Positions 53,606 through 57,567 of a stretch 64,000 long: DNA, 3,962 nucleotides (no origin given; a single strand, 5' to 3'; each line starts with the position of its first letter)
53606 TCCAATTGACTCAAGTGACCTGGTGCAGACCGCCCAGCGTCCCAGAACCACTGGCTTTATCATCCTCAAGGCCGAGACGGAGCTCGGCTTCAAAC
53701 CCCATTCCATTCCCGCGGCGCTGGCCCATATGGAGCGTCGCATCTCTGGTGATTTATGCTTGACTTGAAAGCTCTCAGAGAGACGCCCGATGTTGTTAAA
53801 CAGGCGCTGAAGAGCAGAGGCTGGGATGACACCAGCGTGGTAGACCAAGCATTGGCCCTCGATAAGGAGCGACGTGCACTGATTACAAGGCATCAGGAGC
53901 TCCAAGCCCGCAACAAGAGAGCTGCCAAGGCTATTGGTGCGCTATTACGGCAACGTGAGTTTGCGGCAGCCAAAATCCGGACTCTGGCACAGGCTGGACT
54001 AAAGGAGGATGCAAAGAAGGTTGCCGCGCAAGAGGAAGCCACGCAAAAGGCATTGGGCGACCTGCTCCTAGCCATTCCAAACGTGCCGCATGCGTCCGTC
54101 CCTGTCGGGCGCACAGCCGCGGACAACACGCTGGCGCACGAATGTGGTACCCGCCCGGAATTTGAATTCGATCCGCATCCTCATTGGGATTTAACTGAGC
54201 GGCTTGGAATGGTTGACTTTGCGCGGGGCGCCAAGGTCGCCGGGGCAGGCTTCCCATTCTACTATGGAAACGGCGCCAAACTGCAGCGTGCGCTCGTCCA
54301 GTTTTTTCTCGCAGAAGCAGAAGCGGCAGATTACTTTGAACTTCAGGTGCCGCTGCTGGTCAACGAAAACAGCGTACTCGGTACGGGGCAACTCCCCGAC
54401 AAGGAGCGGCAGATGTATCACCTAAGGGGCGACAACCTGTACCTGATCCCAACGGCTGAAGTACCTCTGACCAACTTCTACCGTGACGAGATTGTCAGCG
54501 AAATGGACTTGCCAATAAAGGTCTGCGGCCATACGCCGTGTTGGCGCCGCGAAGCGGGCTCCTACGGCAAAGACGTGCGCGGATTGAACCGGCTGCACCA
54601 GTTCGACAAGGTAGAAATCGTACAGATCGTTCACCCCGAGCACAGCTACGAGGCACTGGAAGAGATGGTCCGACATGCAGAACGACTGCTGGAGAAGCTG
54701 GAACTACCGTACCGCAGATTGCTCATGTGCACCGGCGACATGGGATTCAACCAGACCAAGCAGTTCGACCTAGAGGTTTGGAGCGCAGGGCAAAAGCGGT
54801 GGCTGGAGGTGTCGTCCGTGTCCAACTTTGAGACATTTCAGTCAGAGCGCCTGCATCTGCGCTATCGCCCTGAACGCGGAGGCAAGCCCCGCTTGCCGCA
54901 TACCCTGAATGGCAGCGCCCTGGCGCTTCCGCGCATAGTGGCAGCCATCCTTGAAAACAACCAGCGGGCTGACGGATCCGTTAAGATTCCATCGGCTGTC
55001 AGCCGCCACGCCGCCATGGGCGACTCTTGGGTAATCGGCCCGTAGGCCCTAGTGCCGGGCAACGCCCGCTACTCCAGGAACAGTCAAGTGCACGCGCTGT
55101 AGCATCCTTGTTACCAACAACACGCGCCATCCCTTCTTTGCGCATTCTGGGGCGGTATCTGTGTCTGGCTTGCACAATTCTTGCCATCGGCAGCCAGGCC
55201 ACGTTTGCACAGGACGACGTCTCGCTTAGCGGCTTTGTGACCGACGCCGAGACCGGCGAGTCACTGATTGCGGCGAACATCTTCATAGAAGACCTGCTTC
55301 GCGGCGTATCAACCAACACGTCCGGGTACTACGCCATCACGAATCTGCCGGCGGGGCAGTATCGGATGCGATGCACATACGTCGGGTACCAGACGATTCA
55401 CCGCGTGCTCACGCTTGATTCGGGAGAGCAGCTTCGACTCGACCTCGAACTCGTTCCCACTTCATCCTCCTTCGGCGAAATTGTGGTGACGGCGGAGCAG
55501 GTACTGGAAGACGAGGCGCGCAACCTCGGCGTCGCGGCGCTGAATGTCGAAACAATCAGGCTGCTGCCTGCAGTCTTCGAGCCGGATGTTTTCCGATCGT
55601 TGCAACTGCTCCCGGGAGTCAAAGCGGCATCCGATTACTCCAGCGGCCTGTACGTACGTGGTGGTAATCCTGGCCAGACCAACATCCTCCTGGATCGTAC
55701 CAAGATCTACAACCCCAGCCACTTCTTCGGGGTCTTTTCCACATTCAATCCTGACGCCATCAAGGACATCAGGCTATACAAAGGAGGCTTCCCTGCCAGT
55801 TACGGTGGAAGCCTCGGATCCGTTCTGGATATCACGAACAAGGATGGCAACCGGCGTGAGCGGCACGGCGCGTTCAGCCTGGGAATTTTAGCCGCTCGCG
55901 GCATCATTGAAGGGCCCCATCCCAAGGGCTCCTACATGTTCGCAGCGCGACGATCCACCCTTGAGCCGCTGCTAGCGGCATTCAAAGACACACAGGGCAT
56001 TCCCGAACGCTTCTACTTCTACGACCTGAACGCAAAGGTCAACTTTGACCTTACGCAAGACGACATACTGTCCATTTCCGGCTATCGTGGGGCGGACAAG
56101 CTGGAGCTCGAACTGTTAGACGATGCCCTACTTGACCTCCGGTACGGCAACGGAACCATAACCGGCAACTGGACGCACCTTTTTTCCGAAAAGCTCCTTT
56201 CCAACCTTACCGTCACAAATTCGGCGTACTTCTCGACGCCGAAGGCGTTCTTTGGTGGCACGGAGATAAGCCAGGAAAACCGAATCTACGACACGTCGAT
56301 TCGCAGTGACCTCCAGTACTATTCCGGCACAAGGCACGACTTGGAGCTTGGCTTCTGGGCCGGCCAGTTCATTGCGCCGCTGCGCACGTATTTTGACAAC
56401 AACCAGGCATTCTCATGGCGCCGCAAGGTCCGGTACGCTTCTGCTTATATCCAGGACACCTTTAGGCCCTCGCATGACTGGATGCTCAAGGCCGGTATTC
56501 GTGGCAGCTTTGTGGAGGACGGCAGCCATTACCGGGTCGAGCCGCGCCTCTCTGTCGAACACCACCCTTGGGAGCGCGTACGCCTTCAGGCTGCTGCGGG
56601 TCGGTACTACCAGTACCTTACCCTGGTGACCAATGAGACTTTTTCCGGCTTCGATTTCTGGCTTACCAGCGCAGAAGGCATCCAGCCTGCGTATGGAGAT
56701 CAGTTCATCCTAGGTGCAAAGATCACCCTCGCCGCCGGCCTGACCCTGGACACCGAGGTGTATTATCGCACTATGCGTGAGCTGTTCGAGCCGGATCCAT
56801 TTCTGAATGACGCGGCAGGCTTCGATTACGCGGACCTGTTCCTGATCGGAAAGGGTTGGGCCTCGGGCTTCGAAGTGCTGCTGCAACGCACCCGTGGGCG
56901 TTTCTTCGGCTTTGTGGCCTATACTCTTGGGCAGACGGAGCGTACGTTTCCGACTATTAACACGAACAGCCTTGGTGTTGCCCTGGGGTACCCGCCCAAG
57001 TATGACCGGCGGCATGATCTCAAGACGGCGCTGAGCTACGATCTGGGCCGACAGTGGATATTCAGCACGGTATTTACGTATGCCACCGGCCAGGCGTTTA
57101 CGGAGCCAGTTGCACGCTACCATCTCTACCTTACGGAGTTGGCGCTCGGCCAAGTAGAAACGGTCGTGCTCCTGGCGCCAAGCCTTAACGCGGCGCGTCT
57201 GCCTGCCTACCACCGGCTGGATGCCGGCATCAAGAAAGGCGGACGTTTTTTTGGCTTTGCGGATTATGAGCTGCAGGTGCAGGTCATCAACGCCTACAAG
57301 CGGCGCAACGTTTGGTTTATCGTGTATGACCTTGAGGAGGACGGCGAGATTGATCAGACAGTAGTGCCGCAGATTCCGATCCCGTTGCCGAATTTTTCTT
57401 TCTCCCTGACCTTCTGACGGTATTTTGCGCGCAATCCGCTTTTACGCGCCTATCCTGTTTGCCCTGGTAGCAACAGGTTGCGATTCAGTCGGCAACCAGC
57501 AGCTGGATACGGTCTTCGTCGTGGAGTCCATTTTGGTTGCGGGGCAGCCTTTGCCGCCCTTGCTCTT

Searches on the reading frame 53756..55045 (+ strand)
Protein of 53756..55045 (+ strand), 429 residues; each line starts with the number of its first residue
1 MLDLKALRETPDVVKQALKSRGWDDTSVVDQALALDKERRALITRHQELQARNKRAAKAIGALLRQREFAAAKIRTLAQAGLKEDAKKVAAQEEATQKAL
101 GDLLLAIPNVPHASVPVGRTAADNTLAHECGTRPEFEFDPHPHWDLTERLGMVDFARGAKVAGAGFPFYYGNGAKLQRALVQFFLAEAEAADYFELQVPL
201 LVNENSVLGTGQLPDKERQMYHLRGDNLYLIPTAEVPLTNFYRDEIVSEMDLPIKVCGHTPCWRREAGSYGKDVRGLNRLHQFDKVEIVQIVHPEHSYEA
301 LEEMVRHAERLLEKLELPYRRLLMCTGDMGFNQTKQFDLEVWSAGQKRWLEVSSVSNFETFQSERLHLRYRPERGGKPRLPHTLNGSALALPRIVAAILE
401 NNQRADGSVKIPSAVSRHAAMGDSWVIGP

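Call 69: search_protein_families(library=pfam, proteins=[window:53756-55045:+], max_evalue=0.00001)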
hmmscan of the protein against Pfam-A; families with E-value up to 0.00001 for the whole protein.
window:53756-55045:+ (429 aa): 2 families
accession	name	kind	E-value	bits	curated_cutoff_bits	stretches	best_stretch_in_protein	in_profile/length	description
PF00587.30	tRNA-synt_2b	-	3.2e-38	132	29.3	1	225-402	8-179/179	tRNA synthetase class II core domain (G, H, P, S and T)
PF02403.27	Seryl_tRNA_N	-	1.5e-22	80.3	28.2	1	1-111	1-108/108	Seryl-tRNA synthetase N-terminal domain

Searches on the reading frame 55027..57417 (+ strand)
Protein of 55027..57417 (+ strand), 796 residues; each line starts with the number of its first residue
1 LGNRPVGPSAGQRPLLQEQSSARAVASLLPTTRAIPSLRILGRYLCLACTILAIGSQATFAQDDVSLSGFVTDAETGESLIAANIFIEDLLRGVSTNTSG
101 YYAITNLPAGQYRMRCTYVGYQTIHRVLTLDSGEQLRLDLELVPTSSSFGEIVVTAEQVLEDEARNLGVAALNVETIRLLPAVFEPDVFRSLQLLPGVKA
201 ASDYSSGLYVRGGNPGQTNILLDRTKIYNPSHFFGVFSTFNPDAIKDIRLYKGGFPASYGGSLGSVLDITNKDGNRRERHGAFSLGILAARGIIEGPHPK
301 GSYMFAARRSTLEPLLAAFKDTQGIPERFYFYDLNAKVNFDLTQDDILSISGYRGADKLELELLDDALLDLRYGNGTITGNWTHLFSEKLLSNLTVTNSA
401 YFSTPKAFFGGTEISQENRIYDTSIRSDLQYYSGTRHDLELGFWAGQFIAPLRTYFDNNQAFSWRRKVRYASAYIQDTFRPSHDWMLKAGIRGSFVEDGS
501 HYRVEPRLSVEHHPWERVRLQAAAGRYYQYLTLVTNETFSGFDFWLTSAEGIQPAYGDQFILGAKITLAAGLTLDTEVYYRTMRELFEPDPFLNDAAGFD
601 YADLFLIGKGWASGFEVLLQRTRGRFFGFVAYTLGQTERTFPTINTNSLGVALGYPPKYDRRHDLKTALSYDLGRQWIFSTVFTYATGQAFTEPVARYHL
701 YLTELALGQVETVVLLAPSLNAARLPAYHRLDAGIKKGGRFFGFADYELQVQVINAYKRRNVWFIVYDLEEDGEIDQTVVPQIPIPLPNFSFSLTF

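Call 69: search_protein_families(library=pfam, proteins=[window:55027-57417:+], max_evalue=0.00001)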
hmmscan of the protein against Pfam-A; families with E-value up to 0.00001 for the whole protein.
window:55027-57417:+ (796 aa): 3 families
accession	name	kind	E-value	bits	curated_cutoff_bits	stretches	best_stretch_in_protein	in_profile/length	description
PF13715.12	CarbopepD_reg_2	-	2.9e-18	66.1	32.2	1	67-154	1-88/88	CarboxypepD_reg-like domain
PF13620.12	CarboxypepD_reg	-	2e-15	57.3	32.3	1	66-142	1-81/82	Carboxypeptidase regulatory-like domain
PF07715.20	Plug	-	2.3e-08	34.9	23.9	1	190-264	27-105/107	TonB-dependent Receptor Plug Domain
